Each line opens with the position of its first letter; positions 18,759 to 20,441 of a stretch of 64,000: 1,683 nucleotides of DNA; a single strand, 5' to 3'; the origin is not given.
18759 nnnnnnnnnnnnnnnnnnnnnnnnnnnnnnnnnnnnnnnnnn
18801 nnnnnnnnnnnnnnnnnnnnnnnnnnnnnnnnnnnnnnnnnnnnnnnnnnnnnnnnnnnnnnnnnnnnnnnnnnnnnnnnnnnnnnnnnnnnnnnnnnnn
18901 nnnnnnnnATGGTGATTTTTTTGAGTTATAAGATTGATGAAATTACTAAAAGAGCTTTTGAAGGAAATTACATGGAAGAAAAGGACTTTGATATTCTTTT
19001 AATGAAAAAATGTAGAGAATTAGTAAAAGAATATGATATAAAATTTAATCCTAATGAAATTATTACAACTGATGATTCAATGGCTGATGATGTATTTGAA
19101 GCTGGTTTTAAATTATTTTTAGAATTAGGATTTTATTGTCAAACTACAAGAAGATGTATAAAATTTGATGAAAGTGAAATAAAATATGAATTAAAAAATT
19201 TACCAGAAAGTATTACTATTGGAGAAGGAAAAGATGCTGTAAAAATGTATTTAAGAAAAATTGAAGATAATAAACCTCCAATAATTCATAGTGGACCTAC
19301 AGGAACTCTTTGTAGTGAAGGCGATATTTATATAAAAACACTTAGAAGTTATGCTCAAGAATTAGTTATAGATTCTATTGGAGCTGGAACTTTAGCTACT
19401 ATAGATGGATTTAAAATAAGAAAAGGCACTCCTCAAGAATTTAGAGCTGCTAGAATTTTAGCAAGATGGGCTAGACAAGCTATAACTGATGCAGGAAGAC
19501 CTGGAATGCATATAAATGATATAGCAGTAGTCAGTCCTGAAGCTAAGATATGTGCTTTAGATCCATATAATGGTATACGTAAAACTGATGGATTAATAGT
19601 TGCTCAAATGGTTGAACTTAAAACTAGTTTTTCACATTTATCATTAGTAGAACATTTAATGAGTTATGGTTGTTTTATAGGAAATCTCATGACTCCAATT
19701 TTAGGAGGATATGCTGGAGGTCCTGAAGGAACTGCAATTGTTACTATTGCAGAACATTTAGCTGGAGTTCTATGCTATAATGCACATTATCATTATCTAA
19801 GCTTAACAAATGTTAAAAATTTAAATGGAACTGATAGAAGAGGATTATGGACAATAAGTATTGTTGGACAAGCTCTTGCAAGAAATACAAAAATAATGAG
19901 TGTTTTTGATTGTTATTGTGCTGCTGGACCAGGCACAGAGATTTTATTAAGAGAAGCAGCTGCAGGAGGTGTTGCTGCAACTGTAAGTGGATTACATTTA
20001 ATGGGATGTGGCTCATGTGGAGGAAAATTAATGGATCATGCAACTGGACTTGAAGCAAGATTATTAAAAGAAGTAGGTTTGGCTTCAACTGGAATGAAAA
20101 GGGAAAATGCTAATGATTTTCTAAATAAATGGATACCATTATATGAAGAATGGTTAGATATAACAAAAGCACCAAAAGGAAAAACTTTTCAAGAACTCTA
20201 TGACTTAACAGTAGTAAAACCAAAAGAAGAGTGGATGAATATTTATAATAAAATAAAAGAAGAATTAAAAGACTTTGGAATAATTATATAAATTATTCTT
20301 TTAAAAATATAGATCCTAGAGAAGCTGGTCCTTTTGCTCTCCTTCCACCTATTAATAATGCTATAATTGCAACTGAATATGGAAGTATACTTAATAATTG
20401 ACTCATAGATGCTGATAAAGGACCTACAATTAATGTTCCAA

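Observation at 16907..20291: MtmC-like corrinoid protein plus two tandem pyrrolysine-free MtmB-like methyltransferases in a non-methanogen context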

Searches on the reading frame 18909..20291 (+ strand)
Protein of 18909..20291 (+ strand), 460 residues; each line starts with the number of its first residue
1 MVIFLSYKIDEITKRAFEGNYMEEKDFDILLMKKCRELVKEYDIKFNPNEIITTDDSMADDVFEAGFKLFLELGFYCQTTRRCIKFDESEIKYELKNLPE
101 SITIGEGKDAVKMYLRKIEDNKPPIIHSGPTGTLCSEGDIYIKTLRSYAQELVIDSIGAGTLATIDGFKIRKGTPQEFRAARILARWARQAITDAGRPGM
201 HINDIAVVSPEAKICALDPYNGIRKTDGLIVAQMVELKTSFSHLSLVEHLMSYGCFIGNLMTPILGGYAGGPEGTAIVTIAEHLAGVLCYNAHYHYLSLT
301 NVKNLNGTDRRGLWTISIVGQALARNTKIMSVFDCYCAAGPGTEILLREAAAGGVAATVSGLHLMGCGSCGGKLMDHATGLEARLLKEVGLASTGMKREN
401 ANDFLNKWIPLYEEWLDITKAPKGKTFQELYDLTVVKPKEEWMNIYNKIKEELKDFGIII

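Call 3: search_protein_families(library=pfam, proteins=[window:18909-20291:+], max_evalue=0.01)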
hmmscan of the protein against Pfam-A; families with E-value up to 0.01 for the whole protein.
window:18909-20291:+ (460 aa): 1 family
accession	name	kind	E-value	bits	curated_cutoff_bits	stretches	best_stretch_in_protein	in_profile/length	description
PF05369.18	MtmB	-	4.5e-108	362.4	25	1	11-458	5-450/450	Monomethylamine methyltransferase MtmB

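Call 4: search_protein_families(library=ncbifam, proteins=[window:18909-20291:+], max_evalue=0.01)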
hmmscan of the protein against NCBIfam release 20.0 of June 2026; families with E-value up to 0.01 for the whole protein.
window:18909-20291:+ (460 aa): 0 families

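Call 10: search_solved_structures(query=window:18909-20291:+, show_alignments=1)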
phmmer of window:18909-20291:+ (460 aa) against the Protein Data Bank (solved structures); distinct sequences matched with E-value up to 0.001: 2.
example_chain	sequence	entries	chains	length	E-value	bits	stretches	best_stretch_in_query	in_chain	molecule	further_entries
1tv2_A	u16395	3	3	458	2.3e-75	257.2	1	11-459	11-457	Monomethylamine methyltransferase mtmB1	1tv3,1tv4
1l2q_A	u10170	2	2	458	2.7e-75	257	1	11-459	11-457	monomethylamine methyltransferase | Monomethylamine methyltransferase mtmB1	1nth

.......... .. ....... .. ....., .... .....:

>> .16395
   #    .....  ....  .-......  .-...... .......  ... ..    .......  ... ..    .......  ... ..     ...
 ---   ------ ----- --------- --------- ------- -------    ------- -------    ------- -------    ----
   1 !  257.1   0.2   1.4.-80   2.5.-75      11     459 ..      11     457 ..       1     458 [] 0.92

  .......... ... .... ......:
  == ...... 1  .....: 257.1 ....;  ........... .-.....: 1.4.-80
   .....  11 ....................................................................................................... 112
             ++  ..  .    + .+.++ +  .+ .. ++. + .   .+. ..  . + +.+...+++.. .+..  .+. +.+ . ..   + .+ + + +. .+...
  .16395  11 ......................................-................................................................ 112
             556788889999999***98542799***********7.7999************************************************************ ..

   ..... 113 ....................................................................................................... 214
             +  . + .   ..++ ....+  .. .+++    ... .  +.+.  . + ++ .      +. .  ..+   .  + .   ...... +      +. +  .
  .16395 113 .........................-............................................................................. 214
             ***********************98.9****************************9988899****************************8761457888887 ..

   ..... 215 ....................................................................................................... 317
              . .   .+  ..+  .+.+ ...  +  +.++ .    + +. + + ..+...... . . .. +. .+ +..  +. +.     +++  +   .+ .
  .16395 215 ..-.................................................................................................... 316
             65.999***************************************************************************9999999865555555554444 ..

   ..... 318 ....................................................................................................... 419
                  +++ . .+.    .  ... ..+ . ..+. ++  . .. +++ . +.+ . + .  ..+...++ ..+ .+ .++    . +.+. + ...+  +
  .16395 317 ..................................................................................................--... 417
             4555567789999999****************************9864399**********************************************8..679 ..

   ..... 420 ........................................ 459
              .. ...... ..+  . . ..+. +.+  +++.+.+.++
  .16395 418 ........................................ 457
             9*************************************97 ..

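Call 48: find_homologous_proteins(query=window:18909-20288:+, max_evalue=0.00001)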
Query window:18909-20288:+ (460 aa): 665 proteins with E <= 0.00001 among 8000 candidates; the best 120 are listed.
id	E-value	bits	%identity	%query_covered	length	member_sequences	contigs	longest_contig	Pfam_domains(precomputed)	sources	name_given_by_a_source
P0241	0.0e+0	1047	100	99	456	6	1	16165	PF05369.19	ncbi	ncbi:MAG: monomethylamine:corrinoid methyltransferase [Candidatus Methanomethylicaceae archaeon]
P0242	1.2e-280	949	89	99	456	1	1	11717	PF05369.19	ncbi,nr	ncbi:MAG: monomethylamine:corrinoid methyltransferase [Candidatus Methanomethyliaceae archaeon]|nr:m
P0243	9.6e-263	890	83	99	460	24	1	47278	PF05369.19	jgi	-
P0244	3.6e-258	875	79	100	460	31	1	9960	PF05369.19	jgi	jgi:methylamine--corrinoid protein Co-methyltransferase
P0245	2.1e-248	843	76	99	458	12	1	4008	PF05369.19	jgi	-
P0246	4.0e-240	815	75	99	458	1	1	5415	PF05369.19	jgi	-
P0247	3.1e-235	799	74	98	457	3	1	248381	PF05369.19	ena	-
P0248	9.3e-234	794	73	99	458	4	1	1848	PF05369.19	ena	-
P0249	6.7e-233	791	72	98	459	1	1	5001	PF05369.19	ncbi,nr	ncbi:MAG: monomethylamine:corrinoid methyltransferase [Candidatus Methanomethylicus sp.]|nr:monometh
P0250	1.6e-228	777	71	98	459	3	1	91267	PF05369.19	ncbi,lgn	-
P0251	1.4e-225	767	70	100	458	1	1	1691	PF05369.19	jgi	jgi:methylamine--corrinoid protein Co-methyltransferase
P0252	3.4e-225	766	69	99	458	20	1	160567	PF05369.19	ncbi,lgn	ncbi:MAG: monomethylamine:corrinoid methyltransferase [Candidatus Methanosuratincola sp.]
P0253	1.1e-224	764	71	99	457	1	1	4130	PF05369.19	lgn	-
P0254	1.4e-224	764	70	99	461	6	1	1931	PF05369.19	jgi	-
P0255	1.7e-224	764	69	99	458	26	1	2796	PF05369.19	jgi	jgi:methylamine--corrinoid protein Co-methyltransferase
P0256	7.4e-223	758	71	99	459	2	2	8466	PF05369.19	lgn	-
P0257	2.2e-222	757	70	98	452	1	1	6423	PF05369.19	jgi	jgi:methylamine--corrinoid protein Co-methyltransferase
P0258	3.3e-222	756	70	98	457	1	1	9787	PF05369.19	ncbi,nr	ncbi:MAG: monomethylamine:corrinoid methyltransferase [Candidatus Verstraetearchaeota archaeon]|nr:m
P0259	6.3e-219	745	68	99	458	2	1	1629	PF05369.19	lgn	-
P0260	2.3e-186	638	62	97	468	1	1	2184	PF05369.19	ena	-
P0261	1.0e-151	524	62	80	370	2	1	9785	PF05369.19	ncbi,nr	ncbi:MAG: monomethylamine:corrinoid methyltransferase, partial [Candidatus Korarchaeota archaeon]|nr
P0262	5.6e-142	492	50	100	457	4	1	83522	PF05369.19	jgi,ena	-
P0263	1.3e-139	484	49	99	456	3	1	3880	PF05369.19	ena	-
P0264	1.4e-137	477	77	57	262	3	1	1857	PF05369.19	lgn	-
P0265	2.1e-137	477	49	97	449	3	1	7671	PF05369.19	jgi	jgi:methylamine--corrinoid protein Co-methyltransferase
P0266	1.3e-135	471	49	97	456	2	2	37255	PF05369.19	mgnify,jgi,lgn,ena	mgnify:CR=1 FL=1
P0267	1.9e-135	470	50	98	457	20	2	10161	PF05369.19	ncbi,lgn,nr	ncbi:MAG: monomethylamine:corrinoid methyltransferase [Anaerolineae bacterium]|nr:monomethylamine:co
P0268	3.4e-134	466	49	97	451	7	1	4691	PF05369.19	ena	-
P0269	2.2e-131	457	49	98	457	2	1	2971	PF05369.19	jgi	-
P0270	1.4e-130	454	48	97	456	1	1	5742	PF05369.19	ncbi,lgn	-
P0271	9.6e-130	451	72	57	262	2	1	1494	PF05369.19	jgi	jgi:hypothetical protein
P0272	2.7e-129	450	72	57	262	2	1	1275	PF05369.19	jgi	jgi:methylamine--corrinoid protein Co-methyltransferase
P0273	1.3e-128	448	47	97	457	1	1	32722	PF05369.19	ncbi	-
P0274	1.7e-128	447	48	97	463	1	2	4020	PF05369.19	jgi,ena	-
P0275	2.4e-128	447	48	98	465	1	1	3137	PF05369.19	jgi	jgi:methylamine--corrinoid protein Co-methyltransferase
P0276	6.3e-128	445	47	97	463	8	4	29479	PF05369.19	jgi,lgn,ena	jgi:methylamine--corrinoid protein Co-methyltransferase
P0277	9.4e-128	445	47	97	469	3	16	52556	PF05369.19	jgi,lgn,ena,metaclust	metaclust:\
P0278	3.4e-127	443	49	98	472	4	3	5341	PF05369.19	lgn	-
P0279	4.4e-127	443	48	97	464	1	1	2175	PF05369.19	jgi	jgi:methylamine---corrinoid protein Co-methyltransferase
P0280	1.4e-126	441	48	97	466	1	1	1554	PF05369.19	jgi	jgi:methylamine---corrinoid protein Co-methyltransferase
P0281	2.1e-126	440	48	98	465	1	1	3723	PF05369.19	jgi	-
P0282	2.8e-126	440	75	55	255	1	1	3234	PF05369.19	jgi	-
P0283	5.7e-126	439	48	98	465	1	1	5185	PF05369.19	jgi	jgi:methylamine--corrinoid protein Co-methyltransferase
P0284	1.0e-125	438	48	97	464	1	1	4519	PF05369.19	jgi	jgi:methylamine--corrinoid protein Co-methyltransferase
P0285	1.3e-125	438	47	97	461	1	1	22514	PF05369.19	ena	-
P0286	1.4e-125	438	47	97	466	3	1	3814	PF05369.19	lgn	-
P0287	3.2e-125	436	45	99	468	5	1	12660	PF05369.19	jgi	jgi:methylamine--corrinoid protein Co-methyltransferase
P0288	3.9e-125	436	47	97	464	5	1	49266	PF05369.19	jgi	jgi:methylamine--corrinoid protein Co-methyltransferase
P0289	5.9e-125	436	47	97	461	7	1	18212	PF05369.19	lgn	-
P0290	6.0e-125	436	48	97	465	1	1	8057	PF05369.19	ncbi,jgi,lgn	jgi:methylamine--corrinoid protein Co-methyltransferase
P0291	1.3e-124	435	47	98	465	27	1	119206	PF05369.19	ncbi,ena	-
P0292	5.8e-124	432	47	98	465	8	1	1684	PF05369.19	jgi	-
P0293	1.4e-123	431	46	97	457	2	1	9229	PF05369.19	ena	-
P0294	1.7e-123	431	46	97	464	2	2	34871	PF05369.19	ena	-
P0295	2.1e-123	430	45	98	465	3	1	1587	PF05369.19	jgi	jgi:methylamine--corrinoid protein Co-methyltransferase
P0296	2.9e-123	430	47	98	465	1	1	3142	PF05369.19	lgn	-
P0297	3.6e-123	430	47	98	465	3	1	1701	PF05369.19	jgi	jgi:methylamine---corrinoid protein Co-methyltransferase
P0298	5.0e-123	429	47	97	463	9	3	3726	PF05369.19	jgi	jgi:methylamine--corrinoid protein Co-methyltransferase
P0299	6.2e-123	429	46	97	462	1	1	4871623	PF05369.19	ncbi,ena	-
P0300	6.6e-123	429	48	97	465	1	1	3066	PF05369.19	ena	-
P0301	8.5e-123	428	47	98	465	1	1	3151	PF05369.19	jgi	-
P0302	8.7e-123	428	47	98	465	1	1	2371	PF05369.19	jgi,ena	jgi:methylamine--corrinoid protein Co-methyltransferase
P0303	9.8e-123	428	46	97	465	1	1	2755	PF05369.19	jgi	jgi:methylamine---corrinoid protein Co-methyltransferase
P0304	1.4e-122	428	46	98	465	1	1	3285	PF05369.19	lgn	-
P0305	1.4e-122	428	46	97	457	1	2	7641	PF05369.19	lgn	-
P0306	1.6e-122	428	47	98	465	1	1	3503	PF05369.19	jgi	-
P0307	2.3e-122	427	47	98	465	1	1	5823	PF05369.19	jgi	jgi:methylamine--corrinoid protein Co-methyltransferase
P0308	2.3e-122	427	47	98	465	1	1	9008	PF05369.19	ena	-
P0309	3.0e-122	427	47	98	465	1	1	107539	PF05369.19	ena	-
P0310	3.1e-122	427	47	98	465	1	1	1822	PF05369.19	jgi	-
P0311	3.1e-122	427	47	98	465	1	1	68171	PF05369.19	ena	-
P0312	3.1e-122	427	47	98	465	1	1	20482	PF05369.19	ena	-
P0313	3.2e-122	427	47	98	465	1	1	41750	PF05369.19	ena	-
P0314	5.8e-122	426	46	97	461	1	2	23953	PF05369.19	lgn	-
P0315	5.7e-120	419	46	98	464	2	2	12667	PF05369.19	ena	-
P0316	2.0e-119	417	45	97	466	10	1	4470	PF05369.19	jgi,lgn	jgi:methylamine--corrinoid protein Co-methyltransferase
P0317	2.8e-118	414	45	98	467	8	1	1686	PF05369.19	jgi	jgi:methylamine--corrinoid protein Co-methyltransferase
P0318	3.6e-118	413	47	98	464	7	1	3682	PF05369.19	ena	-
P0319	4.0e-118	413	45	97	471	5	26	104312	PF05369.19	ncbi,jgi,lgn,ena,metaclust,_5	jgi:methylamine--corrinoid protein Co-methyltransferase|metaclust:\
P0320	1.1e-117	412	45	98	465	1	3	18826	PF05369.19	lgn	-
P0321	4.6e-117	410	44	98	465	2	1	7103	PF05369.19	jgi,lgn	jgi:methylamine--corrinoid protein Co-methyltransferase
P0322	6.1e-117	409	44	98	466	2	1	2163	PF05369.19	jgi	-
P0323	3.1e-116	407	45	98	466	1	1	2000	PF05369.19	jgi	jgi:methylamine--corrinoid protein Co-methyltransferase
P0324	1.9e-115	404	45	98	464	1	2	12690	PF05369.19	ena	-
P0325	4.8e-115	403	44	98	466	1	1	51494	PF05369.19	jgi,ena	jgi:methylamine---corrinoid protein Co-methyltransferase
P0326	5.8e-115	403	44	98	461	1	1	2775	PF05369.19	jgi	jgi:methylamine--corrinoid protein Co-methyltransferase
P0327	6.2e-115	403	44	98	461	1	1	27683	PF05369.19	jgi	jgi:methylamine---corrinoid protein Co-methyltransferase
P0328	6.5e-115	403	43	98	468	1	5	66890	PF05369.19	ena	-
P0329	1.1e-114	402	45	95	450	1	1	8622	PF05369.19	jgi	jgi:methylamine--corrinoid protein Co-methyltransferase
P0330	4.3e-114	400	45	98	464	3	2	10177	PF05369.19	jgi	jgi:methylamine---corrinoid protein Co-methyltransferase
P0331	7.1e-114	399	45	98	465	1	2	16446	PF05369.19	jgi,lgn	jgi:methylamine--corrinoid protein Co-methyltransferase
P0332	7.2e-114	399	43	98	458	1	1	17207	PF05369.19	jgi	jgi:methylamine--corrinoid protein Co-methyltransferase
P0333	4.1e-113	397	44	98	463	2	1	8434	PF05369.19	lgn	-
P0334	7.8e-113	396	44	98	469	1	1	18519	PF05369.19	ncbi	-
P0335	2.5e-112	394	44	98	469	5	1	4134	PF05369.19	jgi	jgi:methylamine--corrinoid protein Co-methyltransferase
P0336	2.6e-112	394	43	98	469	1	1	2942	PF05369.19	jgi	jgi:methylamine--corrinoid protein Co-methyltransferase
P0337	2.8e-112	394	44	98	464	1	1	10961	PF05369.19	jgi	jgi:methylamine--corrinoid protein Co-methyltransferase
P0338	5.2e-112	393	44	98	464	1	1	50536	PF05369.19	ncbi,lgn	-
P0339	6.6e-112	393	47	95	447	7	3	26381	PF05369.19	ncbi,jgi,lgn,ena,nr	ncbi:MAG: monomethylamine:corrinoid methyltransferase [Desulfurococcaceae archaeon]|jgi:hypothetical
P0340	1.1e-111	392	43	98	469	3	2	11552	PF05369.19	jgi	jgi:methylamine--corrinoid protein Co-methyltransferase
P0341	1.1e-111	392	44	98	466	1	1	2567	PF05369.19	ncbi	-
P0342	1.8e-111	391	44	97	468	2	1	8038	PF05369.19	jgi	jgi:methylamine--corrinoid protein Co-methyltransferase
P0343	2.5e-111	391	43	98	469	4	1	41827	PF05369.19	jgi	jgi:methylamine--corrinoid protein Co-methyltransferase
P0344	2.5e-111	391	43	97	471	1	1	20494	PF05369.19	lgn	-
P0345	3.5e-111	390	44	98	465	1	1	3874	PF05369.19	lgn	-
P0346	3.8e-111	390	43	98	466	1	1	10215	PF05369.19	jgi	jgi:methylamine--corrinoid protein Co-methyltransferase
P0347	4.4e-111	390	42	98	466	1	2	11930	PF05369.19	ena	-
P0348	6.5e-111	389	44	95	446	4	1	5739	PF05369.19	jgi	jgi:methylamine--corrinoid protein Co-methyltransferase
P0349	9.4e-111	389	43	98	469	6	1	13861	PF05369.19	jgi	jgi:methylamine--corrinoid protein Co-methyltransferase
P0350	2.2e-110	388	45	95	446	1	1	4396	PF05369.19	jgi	-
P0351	2.4e-110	387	44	97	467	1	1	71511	PF05369.19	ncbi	-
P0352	4.3e-110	387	43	98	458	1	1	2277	PF05369.19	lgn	-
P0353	1.0e-109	385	44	95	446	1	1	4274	PF05369.19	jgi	jgi:methylamine--corrinoid protein Co-methyltransferase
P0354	1.1e-109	385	45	97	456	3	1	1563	PF05369.19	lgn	-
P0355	1.5e-109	385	44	97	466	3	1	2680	PF05369.19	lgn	-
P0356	1.5e-109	385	43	98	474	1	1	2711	PF05369.19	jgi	jgi:methylamine--corrinoid protein Co-methyltransferase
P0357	2.4e-109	384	43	98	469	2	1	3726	PF05369.19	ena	-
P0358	4.0e-109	383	42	100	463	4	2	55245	PF05369.19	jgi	jgi:methylamine--corrinoid protein Co-methyltransferase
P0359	1.1e-108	382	44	98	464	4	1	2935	PF05369.19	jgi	jgi:methylamine--corrinoid protein Co-methyltransferase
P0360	4.4e-108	380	43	95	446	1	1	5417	PF05369.19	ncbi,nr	ncbi:MAG: monomethylamine:corrinoid methyltransferase, partial [Anaerolineales bacterium]|nr:monomet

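Call 65: find_encoding_contigs(protein=P0299, flank=9000, max_places=1)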
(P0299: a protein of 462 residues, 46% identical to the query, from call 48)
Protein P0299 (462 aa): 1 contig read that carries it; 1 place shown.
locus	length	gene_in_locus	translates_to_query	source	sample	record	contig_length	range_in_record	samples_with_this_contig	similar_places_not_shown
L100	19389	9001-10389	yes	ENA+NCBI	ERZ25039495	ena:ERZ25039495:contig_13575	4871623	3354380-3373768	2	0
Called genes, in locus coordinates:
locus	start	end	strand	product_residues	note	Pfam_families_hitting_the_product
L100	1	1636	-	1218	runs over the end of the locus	PF00082:Peptidase_S8, PF02225:PA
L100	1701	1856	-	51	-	-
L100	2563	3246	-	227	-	PF00753:Lactamase_B, PF13483:Lactamase_B_3, PF12706:Lactamase_B_2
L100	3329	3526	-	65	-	-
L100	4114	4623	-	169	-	-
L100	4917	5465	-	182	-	PF04264:YceI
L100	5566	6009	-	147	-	PF01047:MarR, PF12802:MarR_2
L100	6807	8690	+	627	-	PF00111:Fer2 (faint), PF17650:RACo_linker, PF17651:Raco_middle, PF14574:RACo_C_ter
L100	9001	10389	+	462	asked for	PF05369:MtmB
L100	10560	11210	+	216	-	PF02607:B12-binding_2, PF02310:B12-binding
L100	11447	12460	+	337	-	PF02608:Bmp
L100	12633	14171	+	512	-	PF00005:ABC_tran, PF13304:AAA_21 (faint), PF00005:ABC_tran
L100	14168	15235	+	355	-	PF02653:BPD_transp_2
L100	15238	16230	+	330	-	PF02653:BPD_transp_2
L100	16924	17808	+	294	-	PF02574:S-methyl_trans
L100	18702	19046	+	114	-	PF07238:PilZ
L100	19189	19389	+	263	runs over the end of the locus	-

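Call 66: find_encoding_contigs(protein=P0262, flank=9000, max_places=1)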
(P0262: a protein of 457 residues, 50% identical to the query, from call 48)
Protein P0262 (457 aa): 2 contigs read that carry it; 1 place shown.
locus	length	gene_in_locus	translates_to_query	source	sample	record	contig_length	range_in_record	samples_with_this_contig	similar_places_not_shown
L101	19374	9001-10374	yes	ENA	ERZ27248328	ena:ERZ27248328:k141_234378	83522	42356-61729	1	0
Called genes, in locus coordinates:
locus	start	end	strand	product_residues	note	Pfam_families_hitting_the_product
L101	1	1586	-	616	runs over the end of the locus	PF00111:Fer2, PF17651:Raco_middle, PF14574:RACo_C_ter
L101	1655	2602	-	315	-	PF02653:BPD_transp_2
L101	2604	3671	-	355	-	PF02653:BPD_transp_2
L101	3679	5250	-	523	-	PF00005:ABC_tran, PF13304:AAA_21 (faint), PF00005:ABC_tran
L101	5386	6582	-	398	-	-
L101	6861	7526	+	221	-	PF02607:B12-binding_2, PF02310:B12-binding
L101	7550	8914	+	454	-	PF05369:MtmB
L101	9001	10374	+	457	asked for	PF05369:MtmB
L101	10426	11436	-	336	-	PF01208:URO-D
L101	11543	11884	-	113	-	PF04430:DUF498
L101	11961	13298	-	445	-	PF00464:SHMT, PF00155:Aminotran_1_2 (weak)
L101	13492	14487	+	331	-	PF01145:Band_7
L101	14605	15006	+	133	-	-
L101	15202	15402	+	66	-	PF10049:DUF2283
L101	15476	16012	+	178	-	-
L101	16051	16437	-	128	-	-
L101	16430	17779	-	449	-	PF01841:Transglut_core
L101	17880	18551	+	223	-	PF00702:Hydrolase, PF13419:HAD_2, PF13344:Hydrolase_6 (faint), PF13242:Hydrolase_like (weak)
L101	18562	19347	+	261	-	PF02535:Zip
